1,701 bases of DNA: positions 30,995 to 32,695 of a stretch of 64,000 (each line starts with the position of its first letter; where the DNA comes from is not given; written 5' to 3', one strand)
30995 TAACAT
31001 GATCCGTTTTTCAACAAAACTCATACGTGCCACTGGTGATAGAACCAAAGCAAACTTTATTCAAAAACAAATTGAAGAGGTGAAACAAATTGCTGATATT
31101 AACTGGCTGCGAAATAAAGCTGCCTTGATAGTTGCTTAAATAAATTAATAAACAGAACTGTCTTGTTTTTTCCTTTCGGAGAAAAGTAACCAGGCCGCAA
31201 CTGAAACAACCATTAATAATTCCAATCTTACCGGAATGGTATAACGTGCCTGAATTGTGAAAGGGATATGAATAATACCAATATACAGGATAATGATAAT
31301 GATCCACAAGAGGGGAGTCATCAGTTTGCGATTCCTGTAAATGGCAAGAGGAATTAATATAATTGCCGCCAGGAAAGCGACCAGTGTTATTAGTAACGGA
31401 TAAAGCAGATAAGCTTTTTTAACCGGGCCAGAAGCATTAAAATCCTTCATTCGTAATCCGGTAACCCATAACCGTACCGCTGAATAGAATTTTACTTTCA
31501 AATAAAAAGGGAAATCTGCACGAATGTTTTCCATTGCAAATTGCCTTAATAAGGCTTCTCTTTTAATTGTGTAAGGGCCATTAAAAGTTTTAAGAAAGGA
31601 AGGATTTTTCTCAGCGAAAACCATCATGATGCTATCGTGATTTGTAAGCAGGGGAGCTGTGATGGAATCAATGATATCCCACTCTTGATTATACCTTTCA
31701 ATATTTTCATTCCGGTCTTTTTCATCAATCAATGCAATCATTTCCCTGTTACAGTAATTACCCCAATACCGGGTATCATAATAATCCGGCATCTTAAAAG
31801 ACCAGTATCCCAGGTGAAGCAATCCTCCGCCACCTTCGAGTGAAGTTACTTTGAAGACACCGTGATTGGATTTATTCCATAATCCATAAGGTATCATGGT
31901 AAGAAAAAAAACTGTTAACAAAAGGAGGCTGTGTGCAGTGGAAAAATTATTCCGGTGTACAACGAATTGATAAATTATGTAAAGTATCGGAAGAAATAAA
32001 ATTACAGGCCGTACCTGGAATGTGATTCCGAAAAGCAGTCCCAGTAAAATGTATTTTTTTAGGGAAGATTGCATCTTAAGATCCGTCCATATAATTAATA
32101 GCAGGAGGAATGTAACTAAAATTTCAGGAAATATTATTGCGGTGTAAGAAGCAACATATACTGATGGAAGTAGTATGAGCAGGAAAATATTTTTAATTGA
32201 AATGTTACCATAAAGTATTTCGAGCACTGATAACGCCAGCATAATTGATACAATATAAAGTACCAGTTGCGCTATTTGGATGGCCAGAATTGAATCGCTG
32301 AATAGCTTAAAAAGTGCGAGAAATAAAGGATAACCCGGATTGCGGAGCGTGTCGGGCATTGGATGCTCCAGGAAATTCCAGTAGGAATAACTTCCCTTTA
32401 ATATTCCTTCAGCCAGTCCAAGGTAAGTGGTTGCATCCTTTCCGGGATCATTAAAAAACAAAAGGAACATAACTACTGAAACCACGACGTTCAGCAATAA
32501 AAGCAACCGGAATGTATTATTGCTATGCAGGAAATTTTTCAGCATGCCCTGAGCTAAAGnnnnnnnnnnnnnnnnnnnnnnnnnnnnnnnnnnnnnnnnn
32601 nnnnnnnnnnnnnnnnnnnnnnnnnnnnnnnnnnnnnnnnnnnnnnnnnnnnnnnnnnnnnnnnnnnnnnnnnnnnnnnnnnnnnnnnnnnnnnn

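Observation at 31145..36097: DprE1/DprE2-like lipid-linked sugar epimerase pair coupled to a GT2 polyprenyl-P sugar synthase, a GT-C transferase and an FkbM methyltransferase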

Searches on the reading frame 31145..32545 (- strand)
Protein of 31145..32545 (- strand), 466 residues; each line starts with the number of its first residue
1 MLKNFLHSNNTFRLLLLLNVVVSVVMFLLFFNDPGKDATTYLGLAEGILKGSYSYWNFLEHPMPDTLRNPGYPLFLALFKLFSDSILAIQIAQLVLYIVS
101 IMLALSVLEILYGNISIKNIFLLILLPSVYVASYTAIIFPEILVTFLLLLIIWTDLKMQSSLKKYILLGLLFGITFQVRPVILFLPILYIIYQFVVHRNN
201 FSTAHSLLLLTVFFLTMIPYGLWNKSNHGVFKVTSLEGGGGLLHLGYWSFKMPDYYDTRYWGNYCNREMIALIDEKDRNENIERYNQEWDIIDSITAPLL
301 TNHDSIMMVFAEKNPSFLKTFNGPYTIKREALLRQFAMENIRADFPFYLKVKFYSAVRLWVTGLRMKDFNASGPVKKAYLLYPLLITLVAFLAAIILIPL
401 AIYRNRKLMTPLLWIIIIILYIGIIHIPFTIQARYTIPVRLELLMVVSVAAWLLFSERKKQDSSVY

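Call 3: search_protein_families(library=pfam, proteins=[window:31145-32545:-], max_evalue=0.01)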
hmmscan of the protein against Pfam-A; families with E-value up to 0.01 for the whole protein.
window:31145-32545:- (466 aa): 1 family
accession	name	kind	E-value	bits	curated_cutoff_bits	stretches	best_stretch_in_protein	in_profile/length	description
PF13231.12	PMT_2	-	1.4e-06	29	26.1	1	71-223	5-160/160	Dolichyl-phosphate-mannose-protein mannosyltransferase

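Call 4: search_protein_families(library=ncbifam, proteins=[window:31145-32545:-], max_evalue=0.01)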
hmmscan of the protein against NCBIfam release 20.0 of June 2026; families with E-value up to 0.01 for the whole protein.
window:31145-32545:- (466 aa): 1 family
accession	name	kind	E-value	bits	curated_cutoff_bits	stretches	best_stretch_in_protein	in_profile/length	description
NF047440.1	LA3751_2_3_fam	subfamily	0.00011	21.1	200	1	72-229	85-245/460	LA_3751/LA_3752 family putative glycosyltransferase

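Call 27: search_solved_structures(query=window:31145-32545:-, max_evalue=10, show_alignments=1)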
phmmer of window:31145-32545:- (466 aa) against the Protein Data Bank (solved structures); distinct sequences matched with E-value up to 10: 0.

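Call 34: find_homologous_proteins(query=window:31145-32545:-, max_evalue=0.001)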
Query window:31145-32545:- (466 aa): 130 proteins with E <= 0.001 among 8000 candidates; the best 120 are listed.
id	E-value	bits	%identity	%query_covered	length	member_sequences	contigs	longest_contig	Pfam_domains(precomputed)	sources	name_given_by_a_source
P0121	0.0e+0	1019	100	100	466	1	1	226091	PF13231.13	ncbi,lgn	-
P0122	1.6e-173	596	57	99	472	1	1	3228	-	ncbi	-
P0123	2.3e-172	592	56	98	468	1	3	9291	-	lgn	-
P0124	1.1e-166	574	55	99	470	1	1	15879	-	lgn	-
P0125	2.5e-162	559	54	99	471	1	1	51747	-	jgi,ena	-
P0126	9.3e-159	547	53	99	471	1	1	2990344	-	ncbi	ncbi:MAG: hypothetical protein ACU4F9_10475 [Arcticibacter sp.]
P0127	2.2e-157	543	52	98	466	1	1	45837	-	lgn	-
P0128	2.4e-156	539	52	99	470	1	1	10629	PF13231.13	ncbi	-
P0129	4.6e-155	535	52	97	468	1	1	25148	-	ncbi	-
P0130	7.8e-155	534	53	96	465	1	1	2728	-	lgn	-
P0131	1.0e-154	534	54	96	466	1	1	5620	-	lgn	-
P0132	1.7e-151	523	52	97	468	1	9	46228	PF13231.13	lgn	-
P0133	6.9e-151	521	52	97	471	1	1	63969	-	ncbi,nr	ncbi:MAG TPA: hypothetical protein VFW78_04920 [Bacteroidia bacterium]|nr:hypothetical protein [Bact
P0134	8.6e-151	521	52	97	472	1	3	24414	-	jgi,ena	jgi:hypothetical protein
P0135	5.1e-147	509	51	98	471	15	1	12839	-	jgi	jgi:hypothetical protein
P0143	1.5e-112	395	43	89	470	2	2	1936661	-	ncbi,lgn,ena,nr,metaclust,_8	ncbi:MAG: hypothetical protein M9900_06455 [Flavobacteriales bacterium]|nr:hypothetical protein [Fla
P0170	1.0e-97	346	39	99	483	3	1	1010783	-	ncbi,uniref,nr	ncbi:hypothetical protein IC234_06685 [Hymenobacter sp. BT189]|uniref:Glycosyltransferase RgtA/B/C/D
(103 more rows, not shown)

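Call 35: find_encoding_contigs(protein=P0170, flank=8000, max_places=1)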
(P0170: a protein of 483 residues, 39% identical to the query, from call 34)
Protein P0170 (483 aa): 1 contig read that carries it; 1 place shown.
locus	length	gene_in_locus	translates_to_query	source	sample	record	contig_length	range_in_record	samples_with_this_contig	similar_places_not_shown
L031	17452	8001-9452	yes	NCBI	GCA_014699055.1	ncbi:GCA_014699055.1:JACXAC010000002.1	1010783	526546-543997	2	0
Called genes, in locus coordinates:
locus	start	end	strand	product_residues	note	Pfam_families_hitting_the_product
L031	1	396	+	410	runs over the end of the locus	PF13439:Glyco_transf_4 (weak), PF13579:Glyco_trans_4_4, PF13692:Glyco_trans_1_4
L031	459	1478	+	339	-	-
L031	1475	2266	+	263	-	PF00551:Formyl_trans_N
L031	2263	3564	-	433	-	-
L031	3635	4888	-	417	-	PF14559:TPR_19 (faint)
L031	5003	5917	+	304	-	PF05343:Peptidase_M42, PF01546:Peptidase_M20 (weak)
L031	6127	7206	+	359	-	PF01073:3Beta_HSD, PF01370:Epimerase, PF02719:Polysacc_synt_2, PF04321:RmlD_sub_bind, PF07993:NAD_binding_4, PF16363:GDP_Man_Dehyd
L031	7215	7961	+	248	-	PF00535:Glycos_transf_2, PF13641:Glyco_tranf_2_3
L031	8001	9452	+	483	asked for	-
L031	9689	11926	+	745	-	PF03030:H_PPase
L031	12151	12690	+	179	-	PF00156:Pribosyltran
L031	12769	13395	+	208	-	PF00406:ADK, PF13207:AAA_17, PF13238:AAA_18, PF13671:AAA_33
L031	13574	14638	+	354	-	PF01018:GTP1_OBG, PF01926:MMR_HSR1, PF02421:FeoB_N (weak)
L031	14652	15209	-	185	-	-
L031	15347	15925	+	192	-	PF01025:GrpE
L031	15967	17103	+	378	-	PF00226:DnaJ, PF01556:DnaJ_C, PF00684:DnaJ_CXXCXGXG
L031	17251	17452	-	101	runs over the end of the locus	-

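Call 36: find_encoding_contigs(protein=P0143, flank=8000, max_places=1)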
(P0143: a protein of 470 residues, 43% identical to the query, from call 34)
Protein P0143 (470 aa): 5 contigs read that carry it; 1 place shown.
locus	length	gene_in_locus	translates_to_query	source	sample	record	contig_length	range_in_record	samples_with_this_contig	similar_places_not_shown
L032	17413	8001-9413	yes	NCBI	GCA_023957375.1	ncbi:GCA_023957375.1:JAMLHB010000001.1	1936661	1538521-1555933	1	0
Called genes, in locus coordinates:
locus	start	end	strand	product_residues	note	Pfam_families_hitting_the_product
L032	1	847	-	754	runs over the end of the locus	PF18962:Por_Secre_tail (weak)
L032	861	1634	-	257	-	PF03793:PASTA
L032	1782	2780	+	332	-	PF01820:Dala_Dala_lig_N, PF02222:ATP-grasp, PF07478:Dala_Dala_lig_C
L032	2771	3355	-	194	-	PF01725:Ham1p_like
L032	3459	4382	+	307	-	PF05050:Methyltransf_21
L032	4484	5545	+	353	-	PF01073:3Beta_HSD (weak), PF01370:Epimerase, PF16363:GDP_Man_Dehyd, PF07993:NAD_binding_4, PF16363:GDP_Man_Dehyd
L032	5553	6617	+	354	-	PF01073:3Beta_HSD (weak), PF01370:Epimerase, PF02719:Polysacc_synt_2 (weak), PF04321:RmlD_sub_bind, PF16363:GDP_Man_Dehyd, PF07993:NAD_binding_4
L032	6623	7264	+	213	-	PF08241:Methyltransf_11, PF13649:Methyltransf_25 (weak), PF08242:Methyltransf_12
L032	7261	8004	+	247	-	PF00535:Glycos_transf_2, PF13641:Glyco_tranf_2_3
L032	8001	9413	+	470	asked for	-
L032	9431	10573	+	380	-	-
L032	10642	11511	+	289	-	PF00685:Sulfotransfer_1 (weak)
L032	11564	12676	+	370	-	-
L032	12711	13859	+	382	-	PF13439:Glyco_transf_4, PF00534:Glycos_transf_1, PF13692:Glyco_trans_1_4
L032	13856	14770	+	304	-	PF00535:Glycos_transf_2, PF10111:Glyco_tranf_2_2, PF13641:Glyco_tranf_2_3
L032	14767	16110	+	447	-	PF01943:Polysacc_synt, PF13440:Polysacc_synt_3 (weak)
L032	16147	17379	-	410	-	PF13579:Glyco_trans_4_4 (faint), PF26337:Gtf3_C (weak)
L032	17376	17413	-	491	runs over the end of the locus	-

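Call 40: search_solved_structures(query=A2, max_evalue=10, show_alignments=2)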
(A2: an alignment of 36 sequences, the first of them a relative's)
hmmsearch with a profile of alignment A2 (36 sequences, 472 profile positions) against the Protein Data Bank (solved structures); distinct sequences matched with E-value up to 10: 5.
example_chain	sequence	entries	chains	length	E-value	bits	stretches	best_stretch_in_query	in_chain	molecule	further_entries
6ixe_A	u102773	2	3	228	1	11.3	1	270-359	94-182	SH3 domain-binding protein 5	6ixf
6ixg_A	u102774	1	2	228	1.9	10.4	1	270-359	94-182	SH3 domain-binding protein 5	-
6djl_B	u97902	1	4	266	2.5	10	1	270-359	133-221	SH3 domain-binding protein 5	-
6ixv_A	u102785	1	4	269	2.6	9.9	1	270-359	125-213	SH3 domain-binding protein 5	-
1x4r_A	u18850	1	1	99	2.8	9.8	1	274-332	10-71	Parp14 protein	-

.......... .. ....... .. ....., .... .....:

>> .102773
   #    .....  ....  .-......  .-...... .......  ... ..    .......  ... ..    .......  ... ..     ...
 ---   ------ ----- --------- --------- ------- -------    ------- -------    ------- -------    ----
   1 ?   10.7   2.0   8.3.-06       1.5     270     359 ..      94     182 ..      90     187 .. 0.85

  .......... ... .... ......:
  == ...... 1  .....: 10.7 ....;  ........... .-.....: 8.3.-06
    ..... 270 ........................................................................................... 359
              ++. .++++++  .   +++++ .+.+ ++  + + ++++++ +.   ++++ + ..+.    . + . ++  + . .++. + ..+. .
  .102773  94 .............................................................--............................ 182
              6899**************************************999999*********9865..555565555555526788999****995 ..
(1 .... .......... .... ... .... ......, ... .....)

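Call 43: search_protein_families(library=ncbifam, proteins=[L031:6127-7206:+, L032:4484-5545:+, L032:5553-6617:+, L031:7215-7961:+], max_evalue=0.00001)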
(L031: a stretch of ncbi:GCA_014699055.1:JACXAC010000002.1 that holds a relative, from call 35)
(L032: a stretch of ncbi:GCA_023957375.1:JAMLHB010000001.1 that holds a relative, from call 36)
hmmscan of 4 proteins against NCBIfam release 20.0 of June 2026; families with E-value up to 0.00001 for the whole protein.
L031:6127-7206:+ (359 aa): 12 families
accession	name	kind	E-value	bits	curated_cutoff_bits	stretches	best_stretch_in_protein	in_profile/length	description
TIGR01179.1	galE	equivalog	1.3e-26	93.2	262.3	1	5-345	3-320/332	UDP-glucose 4-epimerase GalE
TIGR01181.1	dTDP_gluc_dehyt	equivalog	1.8e-26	93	365.1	1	5-343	3-308/321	dTDP-glucose 4,6-dehydratase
NF007490.0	PRK10084.1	subfamily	1.1e-19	70.7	649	1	1-324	1-309/361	dTDP-glucose 4,6-dehydratase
TIGR04180.1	EDH_00030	hypoth_equivalog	4.6e-17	62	475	1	5-313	2-269/297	NAD-dependent 4,6-dehydratase LegB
NF007582.0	PRK10217.1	equivalog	1.6e-16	60.4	698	1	1-298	1-270/355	dTDP-glucose 4,6-dehydratase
NF007956.0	PRK10675.1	subfamily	5.2e-15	55.4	394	1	4-335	3-314/338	UDP-glucose 4-epimerase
TIGR02622.1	CDP_4_6_dhtase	equivalog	9e-13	48.1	278.45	1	4-142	7-136/352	CDP-glucose 4,6-dehydratase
TIGR02197.1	heptose_epim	equivalog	2.7e-10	39.9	274.6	1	5-144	2-123/316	ADP-glyceromanno-heptose 6-epimerase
NF043036.1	ErythonDh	equivalog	3e-09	36.5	325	1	1-142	1-132/321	D-erythronate dehydrogenase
TIGR01214.1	rmlD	equivalog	7e-09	35.2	224.05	1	5-139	3-104/285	dTDP-4-dehydrorhamnose reductase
NF011728.1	PRK15181.1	equivalog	1.4e-07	30.8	760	1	3-150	17-155/348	Vi polysaccharide biosynthesis UDP-N-acetylglucosaminuronic acid C-4 epimerase TviC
TIGR03589.1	PseB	equivalog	8.2e-06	25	407.75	0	4-121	7-112/324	UDP-N-acetylglucosamine 4,6-dehydratase (inverting)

L032:4484-5545:+ (353 aa): 13 families
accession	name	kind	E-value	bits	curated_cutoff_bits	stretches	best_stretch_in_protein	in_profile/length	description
TIGR01181.1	dTDP_gluc_dehyt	equivalog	1.8e-31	109.4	365.1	2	168-351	148-321/321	dTDP-glucose 4,6-dehydratase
TIGR01179.1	galE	equivalog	4.4e-28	98.1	262.3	2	154-343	129-327/332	UDP-glucose 4-epimerase GalE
NF007490.0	PRK10084.1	subfamily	9.5e-21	74.2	649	1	5-348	3-341/361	dTDP-glucose 4,6-dehydratase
TIGR04180.1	EDH_00030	hypoth_equivalog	1.3e-17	63.9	475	2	5-131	1-129/297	NAD-dependent 4,6-dehydratase LegB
NF007582.0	PRK10217.1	equivalog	3e-17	62.8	698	1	3-350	2-340/355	dTDP-glucose 4,6-dehydratase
TIGR02197.1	heptose_epim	equivalog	9.9e-13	47.9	274.6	1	5-128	1-119/316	ADP-glyceromanno-heptose 6-epimerase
NF007956.0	PRK10675.1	subfamily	4.3e-12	45.8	394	1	236-341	226-329/338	UDP-glucose 4-epimerase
TIGR01746.1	Thioester-redct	subfamily_domain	1.8e-10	40.6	213.35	1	96-292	108-281/371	thioester reductase domain-containing protein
NF047922.1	GDPFucSynFcl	equivalog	2.1e-10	40.5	500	1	233-346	199-306/308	GDP-L-fucose synthase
TIGR02622.1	CDP_4_6_dhtase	equivalog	3e-07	29.9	278.45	0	2-127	4-133/352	CDP-glucose 4,6-dehydratase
TIGR03589.1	PseB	equivalog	4.8e-07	29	407.75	0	2-125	4-127/324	UDP-N-acetylglucosamine 4,6-dehydratase (inverting)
TIGR03466.1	HpnA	hypoth_equivalog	2.4e-06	26.7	367.65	1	4-120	2-109/327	hopanoid-associated sugar epimerase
NF042422.1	oxyalk_red_OleD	equivalog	9.8e-06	25.2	580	0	5-126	3-113/329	2-alkyl-3-oxoalkanoate reductase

L032:5553-6617:+ (354 aa): 12 families
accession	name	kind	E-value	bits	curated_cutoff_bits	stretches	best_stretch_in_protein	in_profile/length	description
TIGR01181.1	dTDP_gluc_dehyt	equivalog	1.5e-29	103.2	365.1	1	4-345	2-307/321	dTDP-glucose 4,6-dehydratase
TIGR01179.1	galE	equivalog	7.6e-28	97.3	262.3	1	4-343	2-318/332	UDP-glucose 4-epimerase GalE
NF007490.0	PRK10084.1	subfamily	6.2e-19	68.2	649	1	4-342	3-327/361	dTDP-glucose 4,6-dehydratase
NF007582.0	PRK10217.1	equivalog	5.5e-17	61.9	698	1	1-299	1-275/355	dTDP-glucose 4,6-dehydratase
NF007956.0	PRK10675.1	subfamily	1.1e-15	57.6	394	1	3-333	2-313/338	UDP-glucose 4-epimerase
TIGR02622.1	CDP_4_6_dhtase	equivalog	1.9e-15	56.8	278.45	1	2-142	5-136/352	CDP-glucose 4,6-dehydratase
TIGR04180.1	EDH_00030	hypoth_equivalog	1.8e-11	43.6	475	1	4-305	1-263/297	NAD-dependent 4,6-dehydratase LegB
TIGR02197.1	heptose_epim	equivalog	9.6e-10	38.1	274.6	1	4-144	1-123/316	ADP-glyceromanno-heptose 6-epimerase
NF043036.1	ErythonDh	equivalog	1.7e-09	37.3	325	1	4-142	3-132/321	D-erythronate dehydrogenase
TIGR01214.1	rmlD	equivalog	4e-08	32.7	224.05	1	3-139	1-104/285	dTDP-4-dehydrorhamnose reductase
NF011728.1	PRK15181.1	equivalog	2.6e-06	26.7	760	1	4-147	18-152/348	Vi polysaccharide biosynthesis UDP-N-acetylglucosaminuronic acid C-4 epimerase TviC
TIGR03589.1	PseB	equivalog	8e-06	25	407.75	0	2-137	5-127/324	UDP-N-acetylglucosamine 4,6-dehydratase (inverting)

L031:7215-7961:+ (248 aa): 11 families
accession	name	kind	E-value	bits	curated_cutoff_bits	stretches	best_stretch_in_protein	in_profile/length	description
NF047588.1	GlcsyltransPgfSStrep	equivalog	2.1e-19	69.9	500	1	1-218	1-209/308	glycosyltransferase PgfS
NF007986.1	PRK10714.1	equivalog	3e-15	56.1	529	1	2-219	7-215/316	undecaprenyl-phosphate 4-deoxy-4-formamido-L-arabinose transferase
TIGR04182.1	glyco_TIGR04182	equivalog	5.5e-13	48.9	325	1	3-220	2-207/293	S-layer glycoprotein N-glycosyltransferase AglJ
NF041391.1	DPhHxTase_Halo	equivalog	1.3e-12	47.1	375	1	9-215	3-193/213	dolichyl-phosphate hexose transferase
NF038302.1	EPS_HpsE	equivalog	2.7e-09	36.5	300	1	1-101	1-103/307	hormogonium polysaccharide biosynthesis glycosyltransferase HpsE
TIGR03937.1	PgaC_IcaA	equivalog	2.8e-09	36.4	422.3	1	2-94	46-135/407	poly-beta-1,6-N-acetyl-D-glucosamine synthase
NF010496.0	PRK13915.1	equivalog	5.3e-09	35.6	262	1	2-103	32-135/307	glucosyl-3-phosphoglycerate synthase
NF058614.1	PPMAGASynPpgS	equivalog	6.6e-08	32.2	370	1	5-173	4-166/226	polyprenyl-phospho-N-acetylgalactosaminyl synthase PpgS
TIGR04283.1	glyco_like_mftF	equivalog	4.2e-07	29.8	182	1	3-56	1-51/221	TIGR04283 family arsenosugar biosynthesis glycosyltransferase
NF041875.1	EPS_EpsD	equivalog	1.2e-06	28.1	370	1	3-120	1-115/325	exopolysaccharide biosynthesis glycosyltransferase EpsD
NF007482.0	PRK10073.1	equivalog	5.5e-06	25.6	423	1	2-94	7-95/334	glycosyltransferase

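Call 48: predict_structure(alignment_id=A2)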
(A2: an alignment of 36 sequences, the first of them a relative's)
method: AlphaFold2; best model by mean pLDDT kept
length: 466 residues; sequences in the alignment: 36
mean_pLDDT: 93.6   pTM: 0.92
mean pLDDT of the five models: 93.6, 93.3, 93.2, 92.8, 92.6
residues with pLDDT >= 90: 409; 70-90: 46; 50-70: 4; < 50: 7
segments of 3 or more residues with pLDDT < 50: 460-466
pLDDT, mean of each block of 10 residues (from residue 1): 89 98 96 92 96 92 92 97 95 98 98 97 95 94 98 97 98 97 97 95 98 98 96 93 93 92 89 95 97 97 91 89 96 97 96 93 91 94 94 98 95 97 89 86 98 78 41
secondary structure, 60 per line:
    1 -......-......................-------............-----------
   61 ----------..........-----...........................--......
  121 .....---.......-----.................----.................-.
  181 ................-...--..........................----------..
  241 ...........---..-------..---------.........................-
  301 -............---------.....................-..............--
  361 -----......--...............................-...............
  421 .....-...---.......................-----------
elements in order: H2-7 H9-30 H38-49 H71-80 H86-112 H115-125 H129-135 H141-157 H162-178 H180-196 H203-228 H239-251 H275-299 H302-313 H323-343 H345-358 H366-371 H374-404 H406-425 H433-455
